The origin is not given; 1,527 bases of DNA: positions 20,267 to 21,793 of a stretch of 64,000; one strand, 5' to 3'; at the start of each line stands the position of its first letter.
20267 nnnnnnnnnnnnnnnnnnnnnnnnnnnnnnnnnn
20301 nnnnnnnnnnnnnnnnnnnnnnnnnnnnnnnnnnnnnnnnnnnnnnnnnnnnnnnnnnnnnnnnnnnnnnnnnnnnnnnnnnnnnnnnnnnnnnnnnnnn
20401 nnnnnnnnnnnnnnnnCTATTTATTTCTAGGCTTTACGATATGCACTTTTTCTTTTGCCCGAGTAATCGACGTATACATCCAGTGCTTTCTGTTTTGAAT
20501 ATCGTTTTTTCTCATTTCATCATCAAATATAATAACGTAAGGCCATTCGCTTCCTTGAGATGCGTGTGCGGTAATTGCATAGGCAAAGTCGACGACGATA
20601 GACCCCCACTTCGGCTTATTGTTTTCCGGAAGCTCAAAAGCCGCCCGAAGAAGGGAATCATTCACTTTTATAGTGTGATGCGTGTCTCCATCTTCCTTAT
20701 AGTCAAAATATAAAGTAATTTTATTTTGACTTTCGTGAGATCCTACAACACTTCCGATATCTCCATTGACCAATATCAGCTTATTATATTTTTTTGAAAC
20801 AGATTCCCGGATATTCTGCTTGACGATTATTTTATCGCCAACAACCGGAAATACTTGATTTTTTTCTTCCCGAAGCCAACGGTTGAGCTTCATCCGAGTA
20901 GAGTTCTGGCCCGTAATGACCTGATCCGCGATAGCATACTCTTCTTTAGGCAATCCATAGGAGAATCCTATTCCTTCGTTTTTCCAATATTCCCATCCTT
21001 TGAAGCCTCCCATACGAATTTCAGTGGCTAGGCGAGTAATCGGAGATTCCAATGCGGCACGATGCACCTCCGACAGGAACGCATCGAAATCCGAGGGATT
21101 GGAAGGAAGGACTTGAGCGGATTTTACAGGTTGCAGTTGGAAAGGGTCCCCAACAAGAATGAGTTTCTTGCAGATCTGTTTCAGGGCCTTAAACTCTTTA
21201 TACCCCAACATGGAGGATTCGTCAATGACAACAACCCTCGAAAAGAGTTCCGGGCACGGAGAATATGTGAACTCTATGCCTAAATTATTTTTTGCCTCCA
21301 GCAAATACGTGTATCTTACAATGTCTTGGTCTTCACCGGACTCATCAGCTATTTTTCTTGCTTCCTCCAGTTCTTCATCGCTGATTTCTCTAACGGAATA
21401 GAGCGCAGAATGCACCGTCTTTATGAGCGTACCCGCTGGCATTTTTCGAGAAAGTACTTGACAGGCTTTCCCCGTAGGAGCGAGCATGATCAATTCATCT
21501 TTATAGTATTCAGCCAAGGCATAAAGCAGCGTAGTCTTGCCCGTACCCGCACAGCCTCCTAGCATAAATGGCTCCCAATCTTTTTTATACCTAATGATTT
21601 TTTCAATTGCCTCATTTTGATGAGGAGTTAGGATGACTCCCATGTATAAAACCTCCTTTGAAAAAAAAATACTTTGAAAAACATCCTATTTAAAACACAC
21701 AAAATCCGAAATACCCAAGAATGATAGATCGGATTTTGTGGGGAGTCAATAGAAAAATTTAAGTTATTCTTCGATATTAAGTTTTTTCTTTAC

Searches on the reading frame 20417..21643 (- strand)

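Call 20: search_protein_families(library=pfam, proteins=[window:20417-21643:-], max_evalue=0.001)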
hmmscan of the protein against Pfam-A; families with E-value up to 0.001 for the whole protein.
window:20417-21643:- (408 aa): 7 families
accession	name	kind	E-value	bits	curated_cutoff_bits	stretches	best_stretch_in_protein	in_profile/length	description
PF13604.12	AAA_30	-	2.1e-21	77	27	1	5-213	2-172/191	AAA domain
PF13538.12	UvrD_C_2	-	2.8e-16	59.5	27.4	1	353-403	1-52/52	UvrD-like helicase C-terminal domain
PF13245.12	AAA_19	-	2.6e-15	57.2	25.1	1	23-173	11-132/134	AAA domain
PF01443.25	Viral_helicase1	-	6.5e-14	52.7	21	1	341-403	178-227/228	Viral superfamily 1 RNA helicase core domain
PF13086.12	AAA_11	-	8.2e-07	29.5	27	1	136-173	215-253/257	AAA domain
PF04851.21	ResIII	-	1.5e-06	28.6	22.5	1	5-165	4-157/164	Type III restriction enzyme, res subunit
PF05970.20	PIF1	-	0.00014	22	25.9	0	5-64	2-66/223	PIF1-like helicase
